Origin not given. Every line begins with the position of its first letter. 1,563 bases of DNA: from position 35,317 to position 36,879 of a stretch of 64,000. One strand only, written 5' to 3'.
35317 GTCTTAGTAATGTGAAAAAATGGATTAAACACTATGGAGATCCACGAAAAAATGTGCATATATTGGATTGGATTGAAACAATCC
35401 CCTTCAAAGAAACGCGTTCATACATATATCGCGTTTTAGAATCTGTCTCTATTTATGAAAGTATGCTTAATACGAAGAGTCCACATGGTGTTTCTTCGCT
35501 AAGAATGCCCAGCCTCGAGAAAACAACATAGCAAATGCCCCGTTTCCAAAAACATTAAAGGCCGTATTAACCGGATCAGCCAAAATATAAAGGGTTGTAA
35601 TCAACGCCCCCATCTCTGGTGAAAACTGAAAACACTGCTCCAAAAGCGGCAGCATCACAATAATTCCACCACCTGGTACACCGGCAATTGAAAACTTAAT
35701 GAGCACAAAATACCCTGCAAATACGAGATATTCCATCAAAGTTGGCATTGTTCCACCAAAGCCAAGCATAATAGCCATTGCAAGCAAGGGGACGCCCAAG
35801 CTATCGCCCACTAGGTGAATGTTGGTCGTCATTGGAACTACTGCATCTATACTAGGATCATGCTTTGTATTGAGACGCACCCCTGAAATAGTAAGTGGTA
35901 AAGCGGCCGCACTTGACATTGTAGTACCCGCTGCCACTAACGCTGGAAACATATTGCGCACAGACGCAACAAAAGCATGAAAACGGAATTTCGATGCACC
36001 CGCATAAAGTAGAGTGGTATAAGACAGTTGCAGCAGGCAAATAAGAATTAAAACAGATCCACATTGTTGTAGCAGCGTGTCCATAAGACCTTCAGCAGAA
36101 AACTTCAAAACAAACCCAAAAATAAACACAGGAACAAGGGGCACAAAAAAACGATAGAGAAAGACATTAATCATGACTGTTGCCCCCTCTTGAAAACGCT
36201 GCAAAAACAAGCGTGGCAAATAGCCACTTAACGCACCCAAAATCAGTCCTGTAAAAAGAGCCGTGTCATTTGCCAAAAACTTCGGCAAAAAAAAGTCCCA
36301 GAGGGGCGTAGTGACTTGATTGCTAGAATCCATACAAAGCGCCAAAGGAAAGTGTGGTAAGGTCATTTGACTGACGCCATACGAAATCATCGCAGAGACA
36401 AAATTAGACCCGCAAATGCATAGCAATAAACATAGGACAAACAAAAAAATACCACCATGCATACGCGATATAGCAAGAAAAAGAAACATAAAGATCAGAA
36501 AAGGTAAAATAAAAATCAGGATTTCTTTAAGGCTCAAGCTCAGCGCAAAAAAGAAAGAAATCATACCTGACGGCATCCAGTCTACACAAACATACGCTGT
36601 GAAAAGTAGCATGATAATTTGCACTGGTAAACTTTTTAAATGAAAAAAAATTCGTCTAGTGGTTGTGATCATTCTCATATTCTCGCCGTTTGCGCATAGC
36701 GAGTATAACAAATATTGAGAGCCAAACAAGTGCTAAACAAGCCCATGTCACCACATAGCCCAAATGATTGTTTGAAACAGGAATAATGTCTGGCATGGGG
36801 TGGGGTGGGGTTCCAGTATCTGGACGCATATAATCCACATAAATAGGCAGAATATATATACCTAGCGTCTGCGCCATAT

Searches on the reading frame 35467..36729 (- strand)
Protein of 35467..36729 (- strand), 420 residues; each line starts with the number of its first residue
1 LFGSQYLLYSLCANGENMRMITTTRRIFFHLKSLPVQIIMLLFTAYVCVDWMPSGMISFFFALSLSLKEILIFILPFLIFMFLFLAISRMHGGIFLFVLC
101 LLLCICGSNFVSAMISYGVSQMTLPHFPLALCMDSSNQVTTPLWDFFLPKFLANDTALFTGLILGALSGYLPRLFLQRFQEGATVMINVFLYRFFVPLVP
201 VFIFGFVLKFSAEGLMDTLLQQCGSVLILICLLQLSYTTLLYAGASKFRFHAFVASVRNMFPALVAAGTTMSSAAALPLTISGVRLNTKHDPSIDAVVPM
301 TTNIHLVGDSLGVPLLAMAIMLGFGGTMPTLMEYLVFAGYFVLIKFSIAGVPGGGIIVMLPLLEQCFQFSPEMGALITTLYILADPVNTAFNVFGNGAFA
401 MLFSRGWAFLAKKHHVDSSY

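Call 31: search_protein_families(library=pfam, proteins=[window:35467-36729:-], max_evalue=0.01)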
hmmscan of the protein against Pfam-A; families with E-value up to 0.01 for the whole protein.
window:35467-36729:- (420 aa): 1 family
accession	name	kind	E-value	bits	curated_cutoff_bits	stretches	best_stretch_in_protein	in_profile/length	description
PF00375.23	SDF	-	1.8e-30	106.7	27.9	1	36-404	3-385/387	Sodium:dicarboxylate symporter family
